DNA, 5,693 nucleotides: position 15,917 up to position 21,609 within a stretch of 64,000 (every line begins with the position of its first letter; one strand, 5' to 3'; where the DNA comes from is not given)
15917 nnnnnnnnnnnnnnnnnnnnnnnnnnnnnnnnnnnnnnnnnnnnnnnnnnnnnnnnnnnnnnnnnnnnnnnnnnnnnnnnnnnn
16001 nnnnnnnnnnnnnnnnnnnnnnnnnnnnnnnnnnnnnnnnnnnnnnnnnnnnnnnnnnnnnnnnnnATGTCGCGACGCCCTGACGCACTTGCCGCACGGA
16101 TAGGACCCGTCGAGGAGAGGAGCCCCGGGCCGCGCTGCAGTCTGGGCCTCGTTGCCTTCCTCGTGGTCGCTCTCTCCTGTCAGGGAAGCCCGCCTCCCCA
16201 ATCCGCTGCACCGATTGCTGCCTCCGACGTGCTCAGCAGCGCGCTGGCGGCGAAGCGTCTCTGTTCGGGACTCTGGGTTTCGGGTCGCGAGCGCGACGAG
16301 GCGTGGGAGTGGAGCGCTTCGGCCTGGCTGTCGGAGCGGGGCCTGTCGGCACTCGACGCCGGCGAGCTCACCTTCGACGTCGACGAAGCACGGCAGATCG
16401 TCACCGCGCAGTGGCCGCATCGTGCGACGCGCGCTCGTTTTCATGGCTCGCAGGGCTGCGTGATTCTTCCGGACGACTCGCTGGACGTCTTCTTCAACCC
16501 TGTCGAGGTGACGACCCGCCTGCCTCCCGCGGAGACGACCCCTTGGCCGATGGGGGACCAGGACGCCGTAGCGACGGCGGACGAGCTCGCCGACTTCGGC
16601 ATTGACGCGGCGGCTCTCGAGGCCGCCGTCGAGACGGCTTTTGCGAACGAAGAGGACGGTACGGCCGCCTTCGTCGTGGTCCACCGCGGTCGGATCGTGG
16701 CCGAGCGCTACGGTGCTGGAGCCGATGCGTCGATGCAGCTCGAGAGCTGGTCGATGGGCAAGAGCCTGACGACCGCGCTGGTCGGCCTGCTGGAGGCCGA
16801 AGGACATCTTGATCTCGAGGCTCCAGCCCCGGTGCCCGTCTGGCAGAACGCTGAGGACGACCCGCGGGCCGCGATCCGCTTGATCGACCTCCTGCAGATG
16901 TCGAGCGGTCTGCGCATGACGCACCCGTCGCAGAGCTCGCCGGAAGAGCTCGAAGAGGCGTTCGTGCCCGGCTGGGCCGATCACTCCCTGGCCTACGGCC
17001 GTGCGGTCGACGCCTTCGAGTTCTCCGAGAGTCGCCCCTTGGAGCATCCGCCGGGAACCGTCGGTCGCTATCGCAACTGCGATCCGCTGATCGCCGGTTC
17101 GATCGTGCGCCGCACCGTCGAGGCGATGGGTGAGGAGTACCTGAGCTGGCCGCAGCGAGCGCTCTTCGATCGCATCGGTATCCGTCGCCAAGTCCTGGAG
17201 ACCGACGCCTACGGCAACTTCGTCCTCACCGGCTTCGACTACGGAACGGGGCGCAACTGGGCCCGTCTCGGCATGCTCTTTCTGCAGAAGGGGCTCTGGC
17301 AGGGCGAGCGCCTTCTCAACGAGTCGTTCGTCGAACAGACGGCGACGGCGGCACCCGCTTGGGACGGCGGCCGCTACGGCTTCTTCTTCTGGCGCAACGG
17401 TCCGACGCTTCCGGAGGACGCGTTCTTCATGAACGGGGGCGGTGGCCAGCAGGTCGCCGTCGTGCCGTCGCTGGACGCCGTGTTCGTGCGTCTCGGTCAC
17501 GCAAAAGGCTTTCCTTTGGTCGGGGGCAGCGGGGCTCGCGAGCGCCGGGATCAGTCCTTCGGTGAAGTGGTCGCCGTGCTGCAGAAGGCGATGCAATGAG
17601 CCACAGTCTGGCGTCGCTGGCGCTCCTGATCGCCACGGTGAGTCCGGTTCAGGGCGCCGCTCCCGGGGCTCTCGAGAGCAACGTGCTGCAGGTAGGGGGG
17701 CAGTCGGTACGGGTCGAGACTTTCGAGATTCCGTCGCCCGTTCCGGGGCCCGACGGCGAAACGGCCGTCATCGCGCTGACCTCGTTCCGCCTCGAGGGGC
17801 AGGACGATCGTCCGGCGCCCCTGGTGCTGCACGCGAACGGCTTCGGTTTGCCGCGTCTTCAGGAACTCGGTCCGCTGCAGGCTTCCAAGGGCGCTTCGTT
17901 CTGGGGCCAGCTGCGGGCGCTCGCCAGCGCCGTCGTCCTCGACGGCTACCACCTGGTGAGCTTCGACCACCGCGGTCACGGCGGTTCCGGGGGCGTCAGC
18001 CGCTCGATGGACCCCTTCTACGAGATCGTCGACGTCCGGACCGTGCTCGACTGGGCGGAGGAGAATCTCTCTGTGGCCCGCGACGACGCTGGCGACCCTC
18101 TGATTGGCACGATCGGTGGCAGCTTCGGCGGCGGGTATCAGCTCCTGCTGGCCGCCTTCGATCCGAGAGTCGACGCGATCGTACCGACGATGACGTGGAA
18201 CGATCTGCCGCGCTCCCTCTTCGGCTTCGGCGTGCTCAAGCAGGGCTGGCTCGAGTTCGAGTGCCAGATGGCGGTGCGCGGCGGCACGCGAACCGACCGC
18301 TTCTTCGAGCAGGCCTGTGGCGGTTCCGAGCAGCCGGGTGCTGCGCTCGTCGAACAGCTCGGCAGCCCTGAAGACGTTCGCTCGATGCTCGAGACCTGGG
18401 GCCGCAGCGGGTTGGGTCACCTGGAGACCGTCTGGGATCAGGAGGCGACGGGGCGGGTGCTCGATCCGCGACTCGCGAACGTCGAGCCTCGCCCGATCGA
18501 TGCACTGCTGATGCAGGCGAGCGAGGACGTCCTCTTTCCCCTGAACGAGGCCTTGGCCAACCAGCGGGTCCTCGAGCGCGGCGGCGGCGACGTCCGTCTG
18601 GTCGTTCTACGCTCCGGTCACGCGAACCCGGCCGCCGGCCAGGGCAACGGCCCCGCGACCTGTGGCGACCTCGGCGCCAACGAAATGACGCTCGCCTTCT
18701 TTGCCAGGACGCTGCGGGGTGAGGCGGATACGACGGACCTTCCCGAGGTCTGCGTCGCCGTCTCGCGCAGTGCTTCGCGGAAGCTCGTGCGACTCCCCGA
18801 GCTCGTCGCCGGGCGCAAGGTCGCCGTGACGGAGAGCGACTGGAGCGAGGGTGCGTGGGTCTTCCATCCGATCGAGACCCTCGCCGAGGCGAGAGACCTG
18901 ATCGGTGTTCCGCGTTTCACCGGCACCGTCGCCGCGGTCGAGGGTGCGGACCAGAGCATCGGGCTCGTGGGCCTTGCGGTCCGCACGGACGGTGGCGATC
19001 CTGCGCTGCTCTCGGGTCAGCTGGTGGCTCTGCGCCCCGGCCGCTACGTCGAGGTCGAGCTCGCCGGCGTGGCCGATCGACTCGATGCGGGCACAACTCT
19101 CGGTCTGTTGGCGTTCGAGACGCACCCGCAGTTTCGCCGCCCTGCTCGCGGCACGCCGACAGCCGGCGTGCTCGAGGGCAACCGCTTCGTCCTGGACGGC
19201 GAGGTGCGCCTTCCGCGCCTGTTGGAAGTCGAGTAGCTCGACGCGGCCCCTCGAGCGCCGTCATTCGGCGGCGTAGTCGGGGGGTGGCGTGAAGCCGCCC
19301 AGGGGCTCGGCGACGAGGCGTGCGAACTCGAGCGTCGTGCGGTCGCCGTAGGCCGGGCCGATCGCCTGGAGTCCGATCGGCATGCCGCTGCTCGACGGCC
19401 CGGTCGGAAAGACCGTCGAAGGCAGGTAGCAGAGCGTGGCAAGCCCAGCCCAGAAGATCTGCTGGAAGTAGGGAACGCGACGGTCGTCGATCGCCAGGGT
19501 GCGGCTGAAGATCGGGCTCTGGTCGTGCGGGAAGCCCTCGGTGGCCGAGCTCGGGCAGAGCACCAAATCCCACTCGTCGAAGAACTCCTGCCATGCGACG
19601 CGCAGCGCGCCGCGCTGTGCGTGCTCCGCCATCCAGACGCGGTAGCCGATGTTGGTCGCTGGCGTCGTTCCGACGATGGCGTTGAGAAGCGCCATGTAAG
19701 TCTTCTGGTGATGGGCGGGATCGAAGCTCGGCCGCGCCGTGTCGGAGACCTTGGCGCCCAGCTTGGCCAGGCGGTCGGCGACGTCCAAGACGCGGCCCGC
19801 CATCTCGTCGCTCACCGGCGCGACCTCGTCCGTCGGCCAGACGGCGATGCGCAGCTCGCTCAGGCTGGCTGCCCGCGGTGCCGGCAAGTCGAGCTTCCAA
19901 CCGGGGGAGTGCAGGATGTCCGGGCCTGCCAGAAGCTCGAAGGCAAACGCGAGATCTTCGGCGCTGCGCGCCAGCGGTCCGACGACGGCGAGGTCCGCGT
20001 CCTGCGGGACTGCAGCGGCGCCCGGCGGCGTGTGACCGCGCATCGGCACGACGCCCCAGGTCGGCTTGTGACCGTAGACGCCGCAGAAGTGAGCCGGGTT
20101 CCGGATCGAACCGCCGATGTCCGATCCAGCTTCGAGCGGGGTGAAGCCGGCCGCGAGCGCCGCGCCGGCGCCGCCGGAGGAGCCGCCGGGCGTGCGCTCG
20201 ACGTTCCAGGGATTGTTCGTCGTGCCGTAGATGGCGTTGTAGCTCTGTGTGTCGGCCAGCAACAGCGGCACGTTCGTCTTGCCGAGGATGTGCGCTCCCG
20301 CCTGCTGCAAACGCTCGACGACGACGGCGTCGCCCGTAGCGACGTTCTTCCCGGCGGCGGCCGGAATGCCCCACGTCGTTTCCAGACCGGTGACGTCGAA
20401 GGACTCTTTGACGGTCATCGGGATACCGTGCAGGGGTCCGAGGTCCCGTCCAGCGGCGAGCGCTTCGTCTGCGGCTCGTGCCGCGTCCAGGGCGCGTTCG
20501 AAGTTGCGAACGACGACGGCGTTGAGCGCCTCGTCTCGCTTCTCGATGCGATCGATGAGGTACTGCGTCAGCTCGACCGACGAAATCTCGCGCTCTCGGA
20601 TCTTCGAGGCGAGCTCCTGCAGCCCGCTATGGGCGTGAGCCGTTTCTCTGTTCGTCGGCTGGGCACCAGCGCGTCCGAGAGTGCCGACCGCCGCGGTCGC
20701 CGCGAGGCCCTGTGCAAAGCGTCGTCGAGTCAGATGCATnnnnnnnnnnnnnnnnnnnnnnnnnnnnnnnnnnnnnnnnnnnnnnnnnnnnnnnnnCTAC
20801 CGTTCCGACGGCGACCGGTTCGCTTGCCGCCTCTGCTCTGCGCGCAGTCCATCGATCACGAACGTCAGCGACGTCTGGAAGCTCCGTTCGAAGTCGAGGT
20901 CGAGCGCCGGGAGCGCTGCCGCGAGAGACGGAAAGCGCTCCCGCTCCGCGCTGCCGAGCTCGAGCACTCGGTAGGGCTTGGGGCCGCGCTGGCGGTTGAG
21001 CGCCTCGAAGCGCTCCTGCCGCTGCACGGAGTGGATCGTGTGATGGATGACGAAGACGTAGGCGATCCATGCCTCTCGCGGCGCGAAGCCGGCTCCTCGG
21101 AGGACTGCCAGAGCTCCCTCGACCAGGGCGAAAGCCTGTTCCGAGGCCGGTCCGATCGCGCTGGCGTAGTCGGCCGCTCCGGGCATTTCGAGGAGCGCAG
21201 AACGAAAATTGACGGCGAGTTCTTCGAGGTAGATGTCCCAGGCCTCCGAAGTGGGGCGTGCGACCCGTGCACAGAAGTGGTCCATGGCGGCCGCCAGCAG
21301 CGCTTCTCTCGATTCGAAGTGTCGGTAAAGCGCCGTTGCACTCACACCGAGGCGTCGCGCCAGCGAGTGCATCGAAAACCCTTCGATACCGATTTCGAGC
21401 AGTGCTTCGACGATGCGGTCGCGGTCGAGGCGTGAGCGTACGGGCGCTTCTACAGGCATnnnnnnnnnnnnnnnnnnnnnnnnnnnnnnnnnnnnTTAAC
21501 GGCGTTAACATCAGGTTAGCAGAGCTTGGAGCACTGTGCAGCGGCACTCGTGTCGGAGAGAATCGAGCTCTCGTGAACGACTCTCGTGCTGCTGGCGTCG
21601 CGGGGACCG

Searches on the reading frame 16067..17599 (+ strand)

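Call 24: search_protein_families(library=pfam, proteins=[window:16067-17599:+], max_evalue=0.001)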
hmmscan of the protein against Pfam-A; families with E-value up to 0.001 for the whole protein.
window:16067-17599:+ (510 aa): 1 family
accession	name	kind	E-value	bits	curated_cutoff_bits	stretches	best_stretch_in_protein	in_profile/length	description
PF00144.29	Beta-lactamase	-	7.8e-23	81.6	27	1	199-481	16-312/329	Beta-lactamase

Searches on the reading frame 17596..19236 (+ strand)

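Call 24: search_protein_families(library=pfam, proteins=[window:17596-19236:+], max_evalue=0.001)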
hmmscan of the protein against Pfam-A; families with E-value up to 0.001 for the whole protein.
window:17596-19236:+ (546 aa): 4 families
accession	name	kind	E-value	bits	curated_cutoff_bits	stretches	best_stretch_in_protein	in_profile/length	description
PF02129.25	Peptidase_S15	-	1e-15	58.6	23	1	70-343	15-261/262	X-Pro dipeptidyl-peptidase (S15 family)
PF00561.26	Abhydrolase_1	-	1.5e-07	31.8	25.8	1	99-205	13-109/245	alpha/beta hydrolase fold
PF12146.15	Hydrolase_4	-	5.9e-06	26.2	27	1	104-196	18-105/239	Serine aminopeptidase, S33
PF12697.13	Abhydrolase_6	-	2.4e-05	25.5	26.3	1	80-343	4-205/217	Alpha/beta hydrolase family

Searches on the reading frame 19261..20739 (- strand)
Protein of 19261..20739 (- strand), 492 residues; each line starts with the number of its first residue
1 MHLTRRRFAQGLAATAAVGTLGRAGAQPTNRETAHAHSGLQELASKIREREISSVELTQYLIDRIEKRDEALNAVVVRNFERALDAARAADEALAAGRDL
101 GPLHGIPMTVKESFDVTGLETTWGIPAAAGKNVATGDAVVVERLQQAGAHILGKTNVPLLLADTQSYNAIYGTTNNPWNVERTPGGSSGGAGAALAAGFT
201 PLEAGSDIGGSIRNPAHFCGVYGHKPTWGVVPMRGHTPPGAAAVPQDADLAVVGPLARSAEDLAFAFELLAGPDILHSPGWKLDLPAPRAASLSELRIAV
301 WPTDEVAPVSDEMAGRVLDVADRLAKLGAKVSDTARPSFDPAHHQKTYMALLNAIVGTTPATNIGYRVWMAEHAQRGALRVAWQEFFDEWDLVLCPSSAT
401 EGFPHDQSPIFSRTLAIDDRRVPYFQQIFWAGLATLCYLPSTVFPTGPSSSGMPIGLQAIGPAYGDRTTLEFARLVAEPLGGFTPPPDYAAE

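Call 24: search_protein_families(library=pfam, proteins=[window:19261-20739:-], max_evalue=0.001)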
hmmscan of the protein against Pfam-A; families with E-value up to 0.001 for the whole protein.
window:19261-20739:- (492 aa): 1 family
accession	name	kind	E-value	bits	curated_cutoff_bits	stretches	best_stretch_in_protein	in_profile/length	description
PF01425.27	Amidase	-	1.3e-98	331.4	27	2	56-351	1-291/445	Amidase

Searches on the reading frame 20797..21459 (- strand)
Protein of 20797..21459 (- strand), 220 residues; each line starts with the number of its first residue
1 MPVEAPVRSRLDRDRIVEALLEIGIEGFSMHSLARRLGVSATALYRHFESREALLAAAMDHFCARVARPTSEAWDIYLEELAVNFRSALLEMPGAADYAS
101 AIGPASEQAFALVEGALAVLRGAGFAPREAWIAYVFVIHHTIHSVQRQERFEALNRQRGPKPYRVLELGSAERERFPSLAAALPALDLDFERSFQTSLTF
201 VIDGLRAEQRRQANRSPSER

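Call 24: search_protein_families(library=pfam, proteins=[window:20797-21459:-], max_evalue=0.001)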
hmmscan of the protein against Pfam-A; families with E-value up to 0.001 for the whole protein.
window:20797-21459:- (220 aa): 2 families
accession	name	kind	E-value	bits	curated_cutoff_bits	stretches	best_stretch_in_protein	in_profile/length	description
PF02909.22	TetR_C_1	-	1e-13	51.8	21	1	72-207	5-144/146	Tetracyclin repressor-like, C-terminal domain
PF00440.29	TetR_N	-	3.8e-10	39.8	24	1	18-58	7-47/47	Bacterial regulatory proteins, tetR family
